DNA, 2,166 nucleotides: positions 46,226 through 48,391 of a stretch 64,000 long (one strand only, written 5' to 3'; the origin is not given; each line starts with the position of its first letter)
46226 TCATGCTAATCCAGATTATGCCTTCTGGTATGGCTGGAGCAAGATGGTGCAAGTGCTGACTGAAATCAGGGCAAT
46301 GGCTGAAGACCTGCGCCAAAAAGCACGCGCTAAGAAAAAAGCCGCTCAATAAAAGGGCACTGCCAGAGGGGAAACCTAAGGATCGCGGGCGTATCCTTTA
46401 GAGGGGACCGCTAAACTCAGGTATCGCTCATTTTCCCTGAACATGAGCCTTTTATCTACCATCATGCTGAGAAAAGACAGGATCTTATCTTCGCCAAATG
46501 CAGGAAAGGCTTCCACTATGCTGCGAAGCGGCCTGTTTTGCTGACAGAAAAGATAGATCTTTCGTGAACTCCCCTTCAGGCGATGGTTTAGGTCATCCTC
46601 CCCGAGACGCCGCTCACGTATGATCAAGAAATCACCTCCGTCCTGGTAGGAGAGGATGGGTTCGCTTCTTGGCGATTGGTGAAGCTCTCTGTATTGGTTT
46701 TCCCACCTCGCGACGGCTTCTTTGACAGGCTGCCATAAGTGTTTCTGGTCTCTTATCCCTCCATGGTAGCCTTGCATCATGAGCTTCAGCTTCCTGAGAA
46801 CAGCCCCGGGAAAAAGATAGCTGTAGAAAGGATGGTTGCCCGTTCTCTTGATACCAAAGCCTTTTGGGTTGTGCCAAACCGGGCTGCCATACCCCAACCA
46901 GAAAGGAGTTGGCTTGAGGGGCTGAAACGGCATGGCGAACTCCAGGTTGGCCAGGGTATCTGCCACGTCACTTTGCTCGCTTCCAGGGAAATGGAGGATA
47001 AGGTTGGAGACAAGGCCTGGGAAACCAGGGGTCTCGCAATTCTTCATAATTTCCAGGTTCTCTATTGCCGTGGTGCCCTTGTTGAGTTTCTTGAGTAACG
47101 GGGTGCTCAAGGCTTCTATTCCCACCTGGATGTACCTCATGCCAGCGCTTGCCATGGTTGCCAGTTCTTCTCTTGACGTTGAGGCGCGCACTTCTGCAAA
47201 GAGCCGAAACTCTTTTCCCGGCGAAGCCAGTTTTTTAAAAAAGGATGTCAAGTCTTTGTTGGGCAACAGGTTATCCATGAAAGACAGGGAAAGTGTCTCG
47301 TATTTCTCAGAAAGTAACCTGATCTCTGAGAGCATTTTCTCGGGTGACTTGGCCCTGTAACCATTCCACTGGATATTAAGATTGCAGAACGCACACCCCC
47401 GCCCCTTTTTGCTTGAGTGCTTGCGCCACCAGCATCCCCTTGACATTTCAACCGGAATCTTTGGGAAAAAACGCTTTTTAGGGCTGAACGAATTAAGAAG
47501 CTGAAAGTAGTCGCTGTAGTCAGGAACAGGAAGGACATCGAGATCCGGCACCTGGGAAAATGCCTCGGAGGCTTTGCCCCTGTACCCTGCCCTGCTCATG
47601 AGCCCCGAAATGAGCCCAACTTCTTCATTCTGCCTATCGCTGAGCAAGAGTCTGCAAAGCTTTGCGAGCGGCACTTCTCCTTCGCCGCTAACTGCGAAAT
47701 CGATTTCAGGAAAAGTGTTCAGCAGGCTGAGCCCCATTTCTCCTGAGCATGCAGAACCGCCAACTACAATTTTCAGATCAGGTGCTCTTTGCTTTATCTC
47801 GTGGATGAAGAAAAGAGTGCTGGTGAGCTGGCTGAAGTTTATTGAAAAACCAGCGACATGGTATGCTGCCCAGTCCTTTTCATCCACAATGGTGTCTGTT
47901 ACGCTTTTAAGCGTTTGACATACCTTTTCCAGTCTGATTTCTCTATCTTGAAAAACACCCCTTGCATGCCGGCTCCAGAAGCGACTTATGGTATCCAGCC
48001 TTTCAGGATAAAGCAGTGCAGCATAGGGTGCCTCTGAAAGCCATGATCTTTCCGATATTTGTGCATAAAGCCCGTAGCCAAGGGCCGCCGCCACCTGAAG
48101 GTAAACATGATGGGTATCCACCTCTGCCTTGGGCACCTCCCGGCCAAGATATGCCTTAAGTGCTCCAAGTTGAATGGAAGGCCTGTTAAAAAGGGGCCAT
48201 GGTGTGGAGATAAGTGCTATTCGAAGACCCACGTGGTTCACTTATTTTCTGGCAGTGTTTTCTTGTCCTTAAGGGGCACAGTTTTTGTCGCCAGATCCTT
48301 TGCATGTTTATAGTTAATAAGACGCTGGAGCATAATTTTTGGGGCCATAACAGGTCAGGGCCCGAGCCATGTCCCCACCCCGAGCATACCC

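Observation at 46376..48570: Orphan B12-domain radical SAM enzyme of the RiPP C-methyltransferase type with a non-canonical Cys motif and a translationally coupled mini-ORF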

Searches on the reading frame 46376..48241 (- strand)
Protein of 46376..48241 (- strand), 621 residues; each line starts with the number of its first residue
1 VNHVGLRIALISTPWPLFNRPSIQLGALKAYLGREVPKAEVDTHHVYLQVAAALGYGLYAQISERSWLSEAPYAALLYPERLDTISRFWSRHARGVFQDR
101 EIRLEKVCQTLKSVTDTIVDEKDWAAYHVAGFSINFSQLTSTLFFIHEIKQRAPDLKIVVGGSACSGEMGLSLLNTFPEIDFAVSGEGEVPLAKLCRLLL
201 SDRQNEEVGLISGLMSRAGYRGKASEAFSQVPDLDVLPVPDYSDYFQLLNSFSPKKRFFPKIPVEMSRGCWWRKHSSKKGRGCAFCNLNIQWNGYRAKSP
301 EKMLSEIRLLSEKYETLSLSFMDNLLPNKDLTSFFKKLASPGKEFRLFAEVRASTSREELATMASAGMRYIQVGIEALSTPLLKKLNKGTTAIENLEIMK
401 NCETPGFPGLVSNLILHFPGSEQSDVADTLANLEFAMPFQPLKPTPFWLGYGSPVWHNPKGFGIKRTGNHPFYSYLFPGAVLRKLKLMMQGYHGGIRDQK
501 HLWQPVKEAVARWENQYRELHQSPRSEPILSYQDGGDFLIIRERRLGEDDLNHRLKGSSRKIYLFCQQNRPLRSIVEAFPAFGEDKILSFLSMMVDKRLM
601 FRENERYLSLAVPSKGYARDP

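Call 3: search_protein_families(library=pfam, proteins=[window:46376-48241:-], max_evalue=1)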
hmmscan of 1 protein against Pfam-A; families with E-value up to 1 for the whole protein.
window:46376-48241:- (621 aa): 2 families
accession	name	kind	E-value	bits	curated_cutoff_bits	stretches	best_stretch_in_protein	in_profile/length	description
PF04055.27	Radical_SAM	-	5.5e-13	49.9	29.5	1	281-430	9-163/166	Radical SAM superfamily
PF02310.24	B12-binding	-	4.5e-06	27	32.1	1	116-194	41-119/121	B12 binding domain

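Call 4: search_protein_families(library=ncbifam, proteins=[window:46376-48241:-], max_evalue=1)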
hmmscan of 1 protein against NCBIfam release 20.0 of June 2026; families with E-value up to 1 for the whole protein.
window:46376-48241:- (621 aa): 18 families
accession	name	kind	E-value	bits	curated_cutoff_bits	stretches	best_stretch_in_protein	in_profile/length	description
TIGR03975.1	rSAM_ocin_1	subfamily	2e-118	396.5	281.85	1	8-612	1-606/606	RiPP maturation radical SAM C-methyltransferase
TIGR02026.1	BchE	equivalog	8.5e-16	57.9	481.35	1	149-400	86-330/497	magnesium-protoporphyrin IX monomethyl ester anaerobic oxidative cyclase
NF038361.1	rSAM_Sden_1168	equivalog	9.9e-15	54.1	575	1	124-440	138-454/560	Sden_1168 family B12-binding radical SAM P-methyltransferase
NF050148.1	rSAM_ApyD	equivalog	1.4e-14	53.4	750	1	146-431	94-361/645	RiPP biosynthesis radical SAM protein ApyD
TIGR04072.2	rSAM_ladder_B12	equivalog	3.9e-13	48.8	360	2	282-434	192-347/443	lipid biosynthesis B12-binding/radical SAM protein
TIGR03471.1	HpnJ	equivalog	2.8e-12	46.3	577.6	1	138-431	80-360/472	hopanoid biosynthesis associated radical SAM protein HpnJ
TIGR04479.1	bcpD_PhpK_rSAM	subfamily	4.7e-11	41.7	600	1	146-467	131-439/504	PhpK family radical SAM P-methyltransferase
TIGR04013.1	B12_SAM_MJ_1487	hypoth_equivalog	2.6e-10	39.7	251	2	121-305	37-187/382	TIGR04013 family B12-binding domain/radical SAM domain-containing protein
TIGR04385.1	B12_rSAM_cofa1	equivalog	2.6e-08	33.5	450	1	145-338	89-266/438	B12 lower ligand biosynthesis radical SAM protein BzaD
NF033712.0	B12_rSAM_KedN5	subfamily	3.9e-08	32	700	1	123-272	64-206/624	KedN5 family methylcobalamin-dependent radical SAM C-methyltransferase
TIGR04367.1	HpnR_B12_rSAM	equivalog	4.5e-08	32.1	650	1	128-401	62-319/490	hopanoid C-3 methylase HpnR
NF045585.1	rSAM_slr0320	equivalog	0.00011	20.8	775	1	150-412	133-384/511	photosystem II high light acclimation radical SAM protein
TIGR04014.1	B12_SAM_MJ_0865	equivalog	0.00021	20.2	360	1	328-431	227-331/434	methyl-coenzyme M reductase glutamine C-methyltransferase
TIGR04428.1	B12_rSAM_trp_MT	equivalog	0.0069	14.8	500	1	146-226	87-160/558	tryptophan 2-C-methyltransferase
NF040546.1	rSAM_CUAEP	equivalog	0.039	12.7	500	0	357-408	263-314/468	CUAEP/CCAEP-tail radical SAM (seleno)protein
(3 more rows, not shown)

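Call 6: find_homologous_proteins(query=window:46376-48241:-, max_evalue=1e-10)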
Query window:46376-48241:- (621 aa): 1620 proteins with E <= 1e-10 among 8000 candidates; the best 120 are listed.
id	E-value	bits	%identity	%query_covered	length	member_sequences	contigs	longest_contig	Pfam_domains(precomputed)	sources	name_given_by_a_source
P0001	0.0e+0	1439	100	100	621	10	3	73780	PF04055.28,PF02310.25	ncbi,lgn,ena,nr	ncbi:MAG: RiPP maturation radical SAM C-methyltransferase [Deltaproteobacteria bacterium]|nr:RiPP ma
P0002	9.9e-261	884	62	98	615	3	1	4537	PF04055.28,PF02310.25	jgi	jgi:ribosomal peptide maturation radical SAM protein 1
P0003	4.0e-259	879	62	98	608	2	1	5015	PF04055.28,PF02310.25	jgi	jgi:ribosomal peptide maturation radical SAM protein 1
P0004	2.8e-258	876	61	99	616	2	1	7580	PF04055.28,PF02310.25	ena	-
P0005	3.1e-258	876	63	98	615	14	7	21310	PF04055.28,PF02310.25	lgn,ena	-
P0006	7.9e-257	872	62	98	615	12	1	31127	PF04055.28,PF02310.25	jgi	-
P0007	6.9e-256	868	60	98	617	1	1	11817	PF04055.28,PF02310.25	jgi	jgi:ribosomal peptide maturation radical SAM protein 1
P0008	2.2e-255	867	61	98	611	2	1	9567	PF04055.28,PF02310.25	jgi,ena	-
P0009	9.5e-255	865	62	99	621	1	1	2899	PF04055.28,PF02310.25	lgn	-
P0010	1.1e-254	864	61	98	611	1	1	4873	PF04055.28,PF02310.25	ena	-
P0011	1.5e-254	864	60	98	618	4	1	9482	PF04055.28,PF02310.25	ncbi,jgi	ncbi:MAG: RiPP maturation radical SAM C-methyltransferase [Desulfobacteraceae bacterium]|jgi:ribosom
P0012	2.7e-254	863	61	98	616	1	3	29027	PF04055.28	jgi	jgi:ribosomal peptide maturation radical SAM protein 1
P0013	3.5e-254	863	60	99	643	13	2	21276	PF04055.28,PF02310.25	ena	-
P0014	9.1e-254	861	61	98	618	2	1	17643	PF04055.28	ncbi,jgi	ncbi:MAG: RiPP maturation radical SAM C-methyltransferase [Desulfobacteraceae bacterium]|jgi:ribosom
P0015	1.4e-253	861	60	98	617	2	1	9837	PF04055.28,PF02310.25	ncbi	-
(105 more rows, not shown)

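Call 7: find_related_loci(query=window:46376-48241:-, collection=genome_contigs, flank=8000)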
Query window:46376-48241:- (621 aa) in genome_contigs; peptide patterns used: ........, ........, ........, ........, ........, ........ (x = any residue, [..] = any of these).
123 stretches matched a pattern; 105 encode a relative of the query (tblastn E <= 1e-3); the best 80 are kept; 80 distinct loci.
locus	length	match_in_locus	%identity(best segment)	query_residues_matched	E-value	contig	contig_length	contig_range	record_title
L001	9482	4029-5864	60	7-617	0e+0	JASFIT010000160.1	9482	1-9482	MAG: Desulfobacteraceae bacterium isolate D0608S20remetaG_Bin_205 D0608S20remetaG_FD_scaffold_1883_c1, whole genome shot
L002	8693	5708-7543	61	7-617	0e+0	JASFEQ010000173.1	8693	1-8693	MAG: Desulfobacteraceae bacterium isolate D0606M12metaG_Bin_56 D0606M12metaG_FD_scaffold_2365_c1, whole genome shotgun s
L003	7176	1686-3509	56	8-616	0e+0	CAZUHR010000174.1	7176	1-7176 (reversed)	MAG TPA_asm: uncultured Desulfobacteraceae bacterium isolate binchicken_co129_132 genome assembly, contig: NODE_35095_le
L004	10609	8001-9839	58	7-617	0e+0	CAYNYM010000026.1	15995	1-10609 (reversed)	MAG TPA_asm: uncultured Desulfobacteraceae bacterium isolate binchicken_co42_439 genome assembly, contig: NODE_5142_leng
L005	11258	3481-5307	56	7-616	0e+0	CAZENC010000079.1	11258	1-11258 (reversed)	MAG TPA_asm: uncultured Desulfobacteraceae bacterium isolate binchicken_co129_8 genome assembly, contig: NODE_18242_leng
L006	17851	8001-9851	57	3-616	0e+0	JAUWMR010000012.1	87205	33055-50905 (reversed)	MAG: Desulfobacteraceae bacterium isolate CSMAG_2403 CSMAG_2403_k141_404036_length_87205_cov_17.2633, whole genome shotg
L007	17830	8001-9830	56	8-618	0e+0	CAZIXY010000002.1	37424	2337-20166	MAG TPA_asm: uncultured Desulfobacteraceae bacterium isolate binchicken_co256_358 genome assembly, contig: NODE_1559_len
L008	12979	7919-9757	58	8-620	0e+0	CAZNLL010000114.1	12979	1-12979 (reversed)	MAG TPA_asm: uncultured Desulfobacteraceae bacterium isolate binchicken_co334_233 genome assembly, contig: NODE_8669_len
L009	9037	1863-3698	56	4-618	0e+0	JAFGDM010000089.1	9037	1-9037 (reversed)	MAG: Deltaproteobacteria bacterium isolate Zod_Metabat.1176 k87_1982485, whole genome shotgun sequence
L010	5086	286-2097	57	8-613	0e+0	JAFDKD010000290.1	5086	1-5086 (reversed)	MAG: Deltaproteobacteria bacterium isolate Meg22_24_Bin_96 Meg22_24_Bin_96_scaffold_43626, whole genome shotgun sequence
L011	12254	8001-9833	56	7-618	0e+0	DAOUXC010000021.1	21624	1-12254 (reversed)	MAG TPA_asm: Desulfobacteraceae bacterium isolate CSMAG_891 CSMAG_891_k141_83661_length_21624_cov_29.3390, whole genome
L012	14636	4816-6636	56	7-614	0e+0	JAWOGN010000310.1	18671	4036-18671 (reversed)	MAG: Desulfatiglandaceae bacterium isolate BLK6-3.bin.288 k191_1359862, whole genome shotgun sequence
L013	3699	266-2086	56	7-614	0e+0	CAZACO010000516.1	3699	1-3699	MAG TPA_asm: uncultured Desulfobacteraceae bacterium isolate binchicken_co129_686 genome assembly, contig: NODE_96318_le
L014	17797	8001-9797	56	8-617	0e+0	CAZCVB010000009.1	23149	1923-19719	MAG TPA_asm: uncultured Desulfobacteraceae bacterium isolate binchicken_co256_219 genome assembly, contig: NODE_4138_len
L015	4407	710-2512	55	7-613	0e+0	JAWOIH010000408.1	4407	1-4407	MAG: Candidatus Desulfacyla sp. isolate CWP5-2.bin.153 k191_3760667, whole genome shotgun sequence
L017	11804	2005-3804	55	7-612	0e+0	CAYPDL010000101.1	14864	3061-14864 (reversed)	MAG TPA_asm: uncultured Desulfobacteraceae bacterium isolate SRP178699_co1_442 genome assembly, contig: NODE_5224_length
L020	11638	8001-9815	54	7-617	0e+0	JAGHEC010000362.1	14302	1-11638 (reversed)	MAG: Deltaproteobacteria bacterium isolate AUK324 PB_MBMC_278_c_000000000049, whole genome shotgun sequence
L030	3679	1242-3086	54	7-621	0e+0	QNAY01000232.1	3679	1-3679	MAG: Thermodesulfobacteriota bacterium isolate B4_G9 B4_Guay9_scaffold_56918, whole genome shotgun sequence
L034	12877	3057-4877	54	7-613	0e+0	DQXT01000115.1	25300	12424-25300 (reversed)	MAG TPA_asm: Deltaproteobacteria bacterium isolate HyVt-14 Ga0136651_10000336, whole genome shotgun sequence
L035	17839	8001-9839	58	7-619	0e+0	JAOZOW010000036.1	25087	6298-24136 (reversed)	MAG: Deltaproteobacteria bacterium isolate GMC4.metabat2.101 GMC4_1555_length_25087_cov_20.685882, whole genome shotgun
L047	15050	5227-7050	52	7-614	0e+0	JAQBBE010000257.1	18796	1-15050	MAG: Desulfobacterales bacterium isolate MAG_345_bin-03 345_bin-03_ctg-257, whole genome shotgun sequence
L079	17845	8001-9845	49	7-621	0e+0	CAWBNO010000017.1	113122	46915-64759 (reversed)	MAG: uncultured delta proteobacterium isolate MFD09779.bin.1.88 genome assembly, contig: contig_38371, whole genome shot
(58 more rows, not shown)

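Call 22: search_protein_families(library=pfam, proteins=[L009:397-1866:+, L001:5968-6135:+, L002:7629-7802:+], max_evalue=0.1)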
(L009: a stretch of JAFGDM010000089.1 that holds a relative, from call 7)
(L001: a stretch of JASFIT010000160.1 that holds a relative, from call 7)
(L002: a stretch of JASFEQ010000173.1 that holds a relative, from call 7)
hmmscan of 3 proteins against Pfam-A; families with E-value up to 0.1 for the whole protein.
L009:397-1866:+ (489 aa): 3 families
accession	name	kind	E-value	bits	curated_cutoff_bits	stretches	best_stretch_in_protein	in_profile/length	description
PF11794.13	HpaB_N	-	4.2e-79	266.4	35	1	5-275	1-269/270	4-hydroxyphenylacetate 3-hydroxylase N terminal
PF03241.18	HpaB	-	6.7e-54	182.5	25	1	285-480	3-201/202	4-hydroxyphenylacetate 3-hydroxylase C terminal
PF02770.24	Acyl-CoA_dh_M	-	0.0097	16.5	33.3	1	173-229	20-75/97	Acyl-CoA dehydrogenase, middle domain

L001:5968-6135:+ (56 aa): 0 families

L002:7629-7802:+ (58 aa): 0 families

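Call 26: search_protein_representatives(protein=window:46376-48241:-)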
Query: 621 residues. Proteins with E-value up to 0.001 (for the whole library): 17275; up to 1e-10: 5992; up to 1e-30: 2408. The best 150 are listed.
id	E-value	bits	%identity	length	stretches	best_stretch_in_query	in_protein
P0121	1.6e-205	700.4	51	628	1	3-615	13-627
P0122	1.3e-184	631.4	49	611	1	8-615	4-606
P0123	4.9e-170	583.2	54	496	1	139-615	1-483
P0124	1.2e-167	575.3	45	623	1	7-614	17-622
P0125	1.3e-163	562.0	45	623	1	7-615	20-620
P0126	9.1e-161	552.6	45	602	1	6-616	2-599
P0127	7.5e-155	533.0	43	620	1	9-617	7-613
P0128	1.2e-154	532.4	43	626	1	6-614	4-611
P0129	1.2e-151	522.4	49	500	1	7-497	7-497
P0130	5.5e-151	520.3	44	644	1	7-614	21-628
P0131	7.2e-149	513.3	44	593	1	6-612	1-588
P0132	7.4e-149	513.2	49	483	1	136-617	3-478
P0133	1.1e-144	499.5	43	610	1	7-615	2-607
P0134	1.2e-144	499.3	43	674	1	3-614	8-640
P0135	9.1e-144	496.4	41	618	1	8-615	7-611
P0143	1.5e-127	442.9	41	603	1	7-614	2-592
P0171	1.6e-95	337.0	35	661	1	6-611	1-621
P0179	1.4e-91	324.0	34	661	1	6-614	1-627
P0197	9.4e-88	311.4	34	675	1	7-614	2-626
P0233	2.3e-79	283.7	34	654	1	6-612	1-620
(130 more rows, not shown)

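Call 29: search_solved_structures(query=window:46376-48241:-, max_evalue=0.01)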
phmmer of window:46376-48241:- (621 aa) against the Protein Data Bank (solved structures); distinct sequences matched with E-value up to 0.01: 0.

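Call 45: predict_structure(alignment_id=A2)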
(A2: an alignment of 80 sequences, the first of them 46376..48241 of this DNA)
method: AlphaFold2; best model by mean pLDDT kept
length: 621 residues; sequences in the alignment: 80
mean_pLDDT: 95.1   pTM: 0.94
mean pLDDT of the five models: 95.1, 95.0, 94.5, 94.4, 94.3
residues with pLDDT >= 90: 570; 70-90: 28; 50-70: 19; < 50: 4
segments of 3 or more residues with pLDDT < 50: none
pLDDT, mean of each block of 10 residues (from residue 1): 81 98 98 98 98 98 96 98 98 92 96 98 98 97 99 98 95 97 97 96 80 87 69 98 98 98 97 66 90 94 98 98 95 97 97 96 98 98 96 98 97 97 98 98 97 95 97 98 98 94 98 98 93 98 98 98 98 98 98 98 98 82 39
secondary structure, 60 per line:
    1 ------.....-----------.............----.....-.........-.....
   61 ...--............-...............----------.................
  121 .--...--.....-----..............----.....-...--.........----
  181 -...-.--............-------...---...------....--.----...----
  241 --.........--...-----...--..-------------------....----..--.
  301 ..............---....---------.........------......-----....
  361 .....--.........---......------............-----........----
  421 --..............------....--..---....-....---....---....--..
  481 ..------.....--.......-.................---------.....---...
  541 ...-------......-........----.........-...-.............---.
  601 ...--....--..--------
elements in order: E7-11 H23-35 E40-44 H46-54 H56-63 H66-77 H79-93 H104-121 E129-133 H139-152 E157-161 H168-176 E182-184 H189-200 E214-216 H223-226 H243-251 E262-264 H288-291 H300-314 E318-321 H331-339 E346-351 H357-365 E368-376 H380-385 H392-403 E409-416 H423-436 E443-446 H454-457 H459-462 E466-469 H473-476 H479-482 E489-493 H496-502 H504-520 E530-534 E538-543 E551-556 H558-565 H572-578 H584-596 E600-603 E606-609

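Call 49: fold_search(model_id=the predicted structure, library=pdb)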
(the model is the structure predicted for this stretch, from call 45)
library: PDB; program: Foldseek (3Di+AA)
matches with E <= 10: 1270; with E <= 0.001: 37
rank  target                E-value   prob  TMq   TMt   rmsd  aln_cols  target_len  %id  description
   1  5ul4                  7.6e-17  1.00  0.48  0.42   9.6       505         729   17  Structure of Cobalamin-dependent S-adenosylmethionine radical enzyme OxsB with aqua-cobalamin and S-adenosylmethionine b (released 2017-04-19)
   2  5ul3                  1.0e-15  1.00  0.50  0.43   9.4       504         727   17  Structure of Cobalamin-dependent S-adenosylmethionine radical enzyme OxsB with aqua-cobalamin bound (released 2017-04-19)
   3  5ul2                  1.1e-14  1.00  0.50  0.43   9.3       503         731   17  Structure of Apo, SeMet-labeled Cobalamin-dependent S-adenosylmethionine radical enzyme OxsB (released 2017-04-19)
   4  7kdx_B                2.8e-14  1.00  0.55  0.51   5.4       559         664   13  Crystal structure of Streptomyces tokunonesis TokK with hydroxycobalamin, 5'-deoxyadenosine, and methionine (released 2022-01-12)
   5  7kdx_A                4.1e-14  1.00  0.55  0.52   5.2       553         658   13  Crystal structure of Streptomyces tokunonesis TokK with hydroxycobalamin, 5'-deoxyadenosine, and methionine (released 2022-01-12)
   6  7kdy_A                4.3e-14  1.00  0.54  0.51   6.0       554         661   14  Crystal structure of Streptomyces tokunonesis TokK with hydroxycobalamin, 5'-deoxyadenosine, methionine, and (2R)-pant (released 2022-01-12)
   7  9n1b                  1.8e-13  1.00  0.51  0.50   5.0       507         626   12  Crystal structure of CysS from Corallococcus sp. CA054B with 5'-deoxyadenosine, methionine, and pantetheinylated 3-metho (released 2026-01-28)
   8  7kdy_B                2.0e-13  1.00  0.55  0.52   4.9       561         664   14  Crystal structure of Streptomyces tokunonesis TokK with hydroxycobalamin, 5'-deoxyadenosine, methionine, and (2R)-pant (released 2022-01-12)
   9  9ccb                  4.8e-13  1.00  0.44  0.63  10.0       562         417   13  X-ray crystal structure of methyl-coenzyme M reductase glutamine methylase (MgmA) from Methanothermobacter marburgensis  (released 2025-01-01)
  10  9n1c                  5.4e-13  1.00  0.50  0.50   5.1       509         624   12  Crystal structure of CysS from Corallococcus sp. CA054B with 5'-deoxyadenosine, methionine, and pantetheinylated 3-ethox (released 2026-01-28)
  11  9n1d                  8.3e-13  1.00  0.51  0.50   5.2       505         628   12  Crystal structure of CysS from Corallococcus sp. CA054B with 5'-deoxyadenosine and methionine bound (released 2026-01-28)
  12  7mjy_A                4.5e-12  1.00  0.46  0.62  11.0       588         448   11  MiaB in the complex with s-adenosyl-L-homocysteine and RNA (released 2021-09-15)
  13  6fd2_A                6.3e-12  1.00  0.52  0.69   6.8       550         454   12  Radical SAM 1,2-diol dehydratase AprD4 in complex with its substrate paromamine (released 2018-01-17)
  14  9a6d_A                2.1e-11  1.00  0.39  0.52  12.0       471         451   13  Integrative model of MTAB-YVFG by crosslinking MS and deep learning (released 2024-09-18)
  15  6fd2_B                3.1e-11  1.00  0.52  0.70   6.8       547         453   12  Radical SAM 1,2-diol dehydratase AprD4 in complex with its substrate paromamine (released 2018-01-17)
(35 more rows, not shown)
